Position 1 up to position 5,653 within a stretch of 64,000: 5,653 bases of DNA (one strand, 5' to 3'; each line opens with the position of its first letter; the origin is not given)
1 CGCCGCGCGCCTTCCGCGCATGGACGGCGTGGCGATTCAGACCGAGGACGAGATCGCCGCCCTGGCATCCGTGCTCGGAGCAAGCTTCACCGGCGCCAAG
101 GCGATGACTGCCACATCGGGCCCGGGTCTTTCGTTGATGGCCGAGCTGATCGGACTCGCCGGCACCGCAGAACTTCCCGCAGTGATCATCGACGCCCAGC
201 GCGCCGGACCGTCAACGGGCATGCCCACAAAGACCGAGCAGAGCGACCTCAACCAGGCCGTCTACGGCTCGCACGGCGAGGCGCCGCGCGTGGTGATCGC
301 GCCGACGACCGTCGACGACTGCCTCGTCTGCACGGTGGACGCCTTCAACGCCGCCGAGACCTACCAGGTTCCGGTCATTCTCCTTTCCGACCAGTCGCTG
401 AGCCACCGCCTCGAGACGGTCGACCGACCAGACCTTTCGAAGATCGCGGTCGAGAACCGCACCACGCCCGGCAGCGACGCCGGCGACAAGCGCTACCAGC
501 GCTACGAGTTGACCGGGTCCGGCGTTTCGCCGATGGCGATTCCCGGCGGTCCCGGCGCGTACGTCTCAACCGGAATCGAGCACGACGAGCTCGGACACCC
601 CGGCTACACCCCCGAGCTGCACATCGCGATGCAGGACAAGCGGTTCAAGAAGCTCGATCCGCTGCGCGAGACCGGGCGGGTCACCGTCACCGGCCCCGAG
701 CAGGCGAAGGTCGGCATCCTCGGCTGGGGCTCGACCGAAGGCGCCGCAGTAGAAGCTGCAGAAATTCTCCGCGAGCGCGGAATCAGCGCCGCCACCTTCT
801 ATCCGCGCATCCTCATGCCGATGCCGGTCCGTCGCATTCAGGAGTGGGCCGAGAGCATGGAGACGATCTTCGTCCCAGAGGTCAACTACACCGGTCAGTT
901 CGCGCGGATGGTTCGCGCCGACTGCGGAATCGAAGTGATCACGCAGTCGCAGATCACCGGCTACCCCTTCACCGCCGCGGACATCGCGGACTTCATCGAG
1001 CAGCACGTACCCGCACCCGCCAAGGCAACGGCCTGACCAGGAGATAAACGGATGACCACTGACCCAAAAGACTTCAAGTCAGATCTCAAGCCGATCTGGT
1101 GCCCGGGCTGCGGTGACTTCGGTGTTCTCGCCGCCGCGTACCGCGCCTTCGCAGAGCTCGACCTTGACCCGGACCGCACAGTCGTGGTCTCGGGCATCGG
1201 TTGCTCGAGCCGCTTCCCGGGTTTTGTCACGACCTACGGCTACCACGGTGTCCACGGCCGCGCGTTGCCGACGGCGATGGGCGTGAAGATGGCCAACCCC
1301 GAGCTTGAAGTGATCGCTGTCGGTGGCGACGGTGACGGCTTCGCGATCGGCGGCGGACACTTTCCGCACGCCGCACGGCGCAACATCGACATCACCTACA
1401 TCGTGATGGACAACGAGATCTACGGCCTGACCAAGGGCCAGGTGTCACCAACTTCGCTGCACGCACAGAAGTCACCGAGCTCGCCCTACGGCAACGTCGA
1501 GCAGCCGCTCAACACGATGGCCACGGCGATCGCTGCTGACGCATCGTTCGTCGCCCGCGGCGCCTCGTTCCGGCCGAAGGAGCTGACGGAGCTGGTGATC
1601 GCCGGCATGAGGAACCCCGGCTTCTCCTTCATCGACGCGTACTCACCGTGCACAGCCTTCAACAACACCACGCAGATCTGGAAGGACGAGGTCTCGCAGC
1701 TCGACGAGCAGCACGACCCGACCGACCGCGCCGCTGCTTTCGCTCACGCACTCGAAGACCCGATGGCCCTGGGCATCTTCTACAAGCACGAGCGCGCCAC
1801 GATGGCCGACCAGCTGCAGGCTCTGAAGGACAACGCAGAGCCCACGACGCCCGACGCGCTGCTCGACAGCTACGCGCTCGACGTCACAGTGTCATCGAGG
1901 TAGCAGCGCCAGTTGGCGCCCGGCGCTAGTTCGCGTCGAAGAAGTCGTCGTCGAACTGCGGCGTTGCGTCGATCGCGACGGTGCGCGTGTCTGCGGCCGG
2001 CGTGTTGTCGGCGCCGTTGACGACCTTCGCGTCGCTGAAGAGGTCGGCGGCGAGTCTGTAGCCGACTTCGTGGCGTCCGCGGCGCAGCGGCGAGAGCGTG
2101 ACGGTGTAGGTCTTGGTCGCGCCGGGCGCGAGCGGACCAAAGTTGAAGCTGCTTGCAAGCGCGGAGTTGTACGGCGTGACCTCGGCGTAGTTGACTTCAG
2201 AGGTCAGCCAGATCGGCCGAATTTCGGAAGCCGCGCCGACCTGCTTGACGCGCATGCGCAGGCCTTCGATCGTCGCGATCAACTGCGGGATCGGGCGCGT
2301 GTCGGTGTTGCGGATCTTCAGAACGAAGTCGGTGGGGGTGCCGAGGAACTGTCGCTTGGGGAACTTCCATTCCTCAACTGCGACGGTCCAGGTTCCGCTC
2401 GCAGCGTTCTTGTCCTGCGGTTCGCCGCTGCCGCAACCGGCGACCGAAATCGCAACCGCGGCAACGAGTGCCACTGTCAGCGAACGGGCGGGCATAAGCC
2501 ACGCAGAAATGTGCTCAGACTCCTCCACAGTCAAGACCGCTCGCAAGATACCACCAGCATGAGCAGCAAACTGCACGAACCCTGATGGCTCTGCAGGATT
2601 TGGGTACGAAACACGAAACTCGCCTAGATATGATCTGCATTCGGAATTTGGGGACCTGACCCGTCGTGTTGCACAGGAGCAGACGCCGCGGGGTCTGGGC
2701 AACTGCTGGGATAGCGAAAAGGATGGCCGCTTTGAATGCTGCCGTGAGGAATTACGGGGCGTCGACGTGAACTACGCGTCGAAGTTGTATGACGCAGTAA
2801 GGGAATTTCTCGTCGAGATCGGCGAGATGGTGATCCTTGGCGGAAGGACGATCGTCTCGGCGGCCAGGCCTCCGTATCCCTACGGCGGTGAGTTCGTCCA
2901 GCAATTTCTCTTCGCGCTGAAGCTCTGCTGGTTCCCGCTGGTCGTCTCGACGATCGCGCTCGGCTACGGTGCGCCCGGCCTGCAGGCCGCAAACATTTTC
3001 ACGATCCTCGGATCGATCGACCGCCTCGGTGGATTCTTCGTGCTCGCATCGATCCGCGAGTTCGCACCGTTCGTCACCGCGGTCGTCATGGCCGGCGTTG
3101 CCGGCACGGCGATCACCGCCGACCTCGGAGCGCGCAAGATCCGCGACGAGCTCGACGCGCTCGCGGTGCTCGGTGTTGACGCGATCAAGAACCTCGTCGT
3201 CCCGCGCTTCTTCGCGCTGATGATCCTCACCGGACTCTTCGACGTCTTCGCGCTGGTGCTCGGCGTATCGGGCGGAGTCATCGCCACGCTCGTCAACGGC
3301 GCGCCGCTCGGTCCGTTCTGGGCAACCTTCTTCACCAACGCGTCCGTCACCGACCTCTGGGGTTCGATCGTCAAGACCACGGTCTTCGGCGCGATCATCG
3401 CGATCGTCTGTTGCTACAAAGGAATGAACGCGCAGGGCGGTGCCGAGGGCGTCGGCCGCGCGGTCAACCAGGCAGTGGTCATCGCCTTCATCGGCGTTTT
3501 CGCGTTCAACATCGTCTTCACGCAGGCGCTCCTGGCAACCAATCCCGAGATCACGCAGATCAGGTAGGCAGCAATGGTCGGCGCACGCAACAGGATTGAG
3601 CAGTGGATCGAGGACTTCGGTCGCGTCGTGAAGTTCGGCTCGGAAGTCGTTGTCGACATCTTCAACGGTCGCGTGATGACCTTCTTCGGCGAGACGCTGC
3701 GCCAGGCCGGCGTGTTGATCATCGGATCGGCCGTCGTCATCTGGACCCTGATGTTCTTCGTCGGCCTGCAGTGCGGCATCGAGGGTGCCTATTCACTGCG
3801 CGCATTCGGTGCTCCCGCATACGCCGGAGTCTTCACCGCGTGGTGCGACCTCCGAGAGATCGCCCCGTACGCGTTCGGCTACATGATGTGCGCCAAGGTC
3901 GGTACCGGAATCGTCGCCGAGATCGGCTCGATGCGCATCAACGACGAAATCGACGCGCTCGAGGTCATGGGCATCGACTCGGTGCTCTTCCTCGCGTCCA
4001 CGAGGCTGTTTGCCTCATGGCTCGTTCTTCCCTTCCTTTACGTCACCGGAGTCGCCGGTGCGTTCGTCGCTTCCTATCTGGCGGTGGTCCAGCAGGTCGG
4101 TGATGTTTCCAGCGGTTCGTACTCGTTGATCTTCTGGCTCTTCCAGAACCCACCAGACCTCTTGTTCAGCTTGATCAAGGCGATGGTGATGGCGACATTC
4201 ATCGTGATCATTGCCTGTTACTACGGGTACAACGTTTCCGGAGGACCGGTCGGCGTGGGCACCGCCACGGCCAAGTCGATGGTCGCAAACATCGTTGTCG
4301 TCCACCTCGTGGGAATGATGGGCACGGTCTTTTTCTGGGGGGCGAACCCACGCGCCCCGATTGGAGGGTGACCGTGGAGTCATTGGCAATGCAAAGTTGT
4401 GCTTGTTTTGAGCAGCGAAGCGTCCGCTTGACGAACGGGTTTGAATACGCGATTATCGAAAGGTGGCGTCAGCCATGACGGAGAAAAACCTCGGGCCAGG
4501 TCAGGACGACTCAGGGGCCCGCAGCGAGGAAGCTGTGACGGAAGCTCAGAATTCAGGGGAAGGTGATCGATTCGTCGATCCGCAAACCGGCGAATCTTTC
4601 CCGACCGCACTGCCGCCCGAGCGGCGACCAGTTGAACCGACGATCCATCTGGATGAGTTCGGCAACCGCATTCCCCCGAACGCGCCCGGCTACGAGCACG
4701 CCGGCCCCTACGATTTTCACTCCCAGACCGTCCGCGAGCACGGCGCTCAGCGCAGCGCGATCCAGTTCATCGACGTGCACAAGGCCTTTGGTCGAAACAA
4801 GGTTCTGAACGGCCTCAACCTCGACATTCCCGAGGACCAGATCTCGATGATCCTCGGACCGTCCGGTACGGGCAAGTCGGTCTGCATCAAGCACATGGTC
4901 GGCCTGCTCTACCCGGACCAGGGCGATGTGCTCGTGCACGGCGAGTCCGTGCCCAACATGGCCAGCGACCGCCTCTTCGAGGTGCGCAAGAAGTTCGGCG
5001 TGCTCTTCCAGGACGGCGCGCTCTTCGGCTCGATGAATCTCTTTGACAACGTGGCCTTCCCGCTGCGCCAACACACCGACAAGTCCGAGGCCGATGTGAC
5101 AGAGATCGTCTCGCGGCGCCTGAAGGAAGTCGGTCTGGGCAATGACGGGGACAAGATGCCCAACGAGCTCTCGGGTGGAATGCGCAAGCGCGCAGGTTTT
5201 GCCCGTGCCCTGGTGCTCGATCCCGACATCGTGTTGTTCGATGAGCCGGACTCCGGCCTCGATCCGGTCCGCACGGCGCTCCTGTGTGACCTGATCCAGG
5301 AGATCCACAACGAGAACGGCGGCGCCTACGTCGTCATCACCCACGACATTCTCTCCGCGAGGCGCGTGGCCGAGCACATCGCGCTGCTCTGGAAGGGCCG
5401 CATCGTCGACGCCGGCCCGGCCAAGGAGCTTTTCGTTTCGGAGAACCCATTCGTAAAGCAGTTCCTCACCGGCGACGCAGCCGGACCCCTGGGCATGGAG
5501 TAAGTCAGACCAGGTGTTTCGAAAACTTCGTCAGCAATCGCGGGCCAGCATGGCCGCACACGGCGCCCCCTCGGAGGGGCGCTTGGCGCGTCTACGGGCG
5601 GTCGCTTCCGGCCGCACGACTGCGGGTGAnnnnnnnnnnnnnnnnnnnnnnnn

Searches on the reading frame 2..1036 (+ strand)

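Call 71: search_protein_families(library=pfam, proteins=[window:2-1036:+], max_evalue=0.00001)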
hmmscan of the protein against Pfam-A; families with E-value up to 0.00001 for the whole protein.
window:2-1036:+ (344 aa): 2 families
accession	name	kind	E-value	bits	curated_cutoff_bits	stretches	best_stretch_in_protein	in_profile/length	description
PF01855.24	POR_N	-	1.1e-47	163.2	27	1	8-209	37-227/231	Pyruvate flavodoxin/ferredoxin oxidoreductase, thiamine diP-bdg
PF17147.9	PFOR_II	-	1.6e-08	35.2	27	1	235-307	1-77/102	Pyruvate:ferredoxin oxidoreductase core domain II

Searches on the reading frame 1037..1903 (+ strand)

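Call 71: search_protein_families(library=pfam, proteins=[window:1037-1903:+], max_evalue=0.00001)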
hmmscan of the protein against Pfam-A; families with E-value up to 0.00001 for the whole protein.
window:1037-1903:+ (288 aa): 2 families
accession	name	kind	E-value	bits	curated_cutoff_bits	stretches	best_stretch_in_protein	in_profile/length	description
PF02775.26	TPP_enzyme_C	-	8.9e-32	110.4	21.9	1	54-200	2-150/151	Thiamine pyrophosphate enzyme, C-terminal TPP binding domain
PF12367.13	PFO_beta_C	-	4.1e-13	49.6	24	1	205-264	1-65/66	Pyruvate ferredoxin oxidoreductase beta subunit C terminal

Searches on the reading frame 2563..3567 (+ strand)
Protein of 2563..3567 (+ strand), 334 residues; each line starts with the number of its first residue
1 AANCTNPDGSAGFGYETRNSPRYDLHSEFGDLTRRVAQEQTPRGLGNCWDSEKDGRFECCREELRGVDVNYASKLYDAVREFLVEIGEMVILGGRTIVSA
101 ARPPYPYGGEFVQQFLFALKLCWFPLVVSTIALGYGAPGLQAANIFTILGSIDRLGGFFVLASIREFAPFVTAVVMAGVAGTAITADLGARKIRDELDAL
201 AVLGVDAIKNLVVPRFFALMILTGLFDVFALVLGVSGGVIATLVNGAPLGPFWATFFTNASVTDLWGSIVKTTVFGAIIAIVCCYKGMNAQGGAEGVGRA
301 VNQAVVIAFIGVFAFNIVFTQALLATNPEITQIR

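Call 71: search_protein_families(library=pfam, proteins=[window:2563-3567:+], max_evalue=0.00001)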
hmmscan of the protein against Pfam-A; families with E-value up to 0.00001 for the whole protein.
window:2563-3567:+ (334 aa): 1 family
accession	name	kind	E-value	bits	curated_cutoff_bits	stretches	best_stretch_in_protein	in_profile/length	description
PF02405.21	MlaE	-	1.4e-52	178.8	22.5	1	112-321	2-211/212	Permease MlaE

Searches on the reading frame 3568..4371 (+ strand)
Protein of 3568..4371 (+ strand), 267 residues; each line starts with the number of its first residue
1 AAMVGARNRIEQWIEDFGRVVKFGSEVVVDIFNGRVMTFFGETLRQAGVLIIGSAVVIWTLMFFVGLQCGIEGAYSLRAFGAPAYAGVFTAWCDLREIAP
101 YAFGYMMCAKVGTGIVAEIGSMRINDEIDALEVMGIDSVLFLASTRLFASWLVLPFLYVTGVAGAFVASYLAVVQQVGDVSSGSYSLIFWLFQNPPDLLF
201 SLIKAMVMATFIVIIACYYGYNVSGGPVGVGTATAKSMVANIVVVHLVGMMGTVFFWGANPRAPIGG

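Call 71: search_protein_families(library=pfam, proteins=[window:3568-4371:+], max_evalue=0.00001)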
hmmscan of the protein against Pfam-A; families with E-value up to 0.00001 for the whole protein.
window:3568-4371:+ (267 aa): 1 family
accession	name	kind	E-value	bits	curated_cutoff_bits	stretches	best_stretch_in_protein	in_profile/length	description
PF02405.21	MlaE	-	3.2e-56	190.7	22.5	1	44-254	2-211/212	Permease MlaE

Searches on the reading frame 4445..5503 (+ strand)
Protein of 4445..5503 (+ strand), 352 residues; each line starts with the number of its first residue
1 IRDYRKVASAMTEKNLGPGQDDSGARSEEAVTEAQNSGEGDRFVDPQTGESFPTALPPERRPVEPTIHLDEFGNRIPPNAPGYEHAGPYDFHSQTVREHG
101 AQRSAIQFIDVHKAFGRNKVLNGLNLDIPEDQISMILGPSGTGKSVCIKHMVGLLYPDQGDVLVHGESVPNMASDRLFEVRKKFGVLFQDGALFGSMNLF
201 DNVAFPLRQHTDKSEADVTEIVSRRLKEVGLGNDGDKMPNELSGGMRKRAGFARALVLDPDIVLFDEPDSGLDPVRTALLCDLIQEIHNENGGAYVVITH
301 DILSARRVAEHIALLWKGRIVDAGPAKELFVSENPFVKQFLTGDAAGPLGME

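Call 71: search_protein_families(library=pfam, proteins=[window:4445-5503:+], max_evalue=0.00001)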
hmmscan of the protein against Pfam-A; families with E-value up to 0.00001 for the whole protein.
window:4445-5503:+ (352 aa): 2 families
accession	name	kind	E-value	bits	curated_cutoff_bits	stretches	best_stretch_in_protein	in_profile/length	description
PF00005.33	ABC_tran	-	5.2e-27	95.5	25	1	121-269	1-136/137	ABC transporter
PF13304.12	AAA_21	-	6.9e-09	36.6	27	1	181-302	166-300/304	AAA domain, putative AbiEii toxin, Type IV TA system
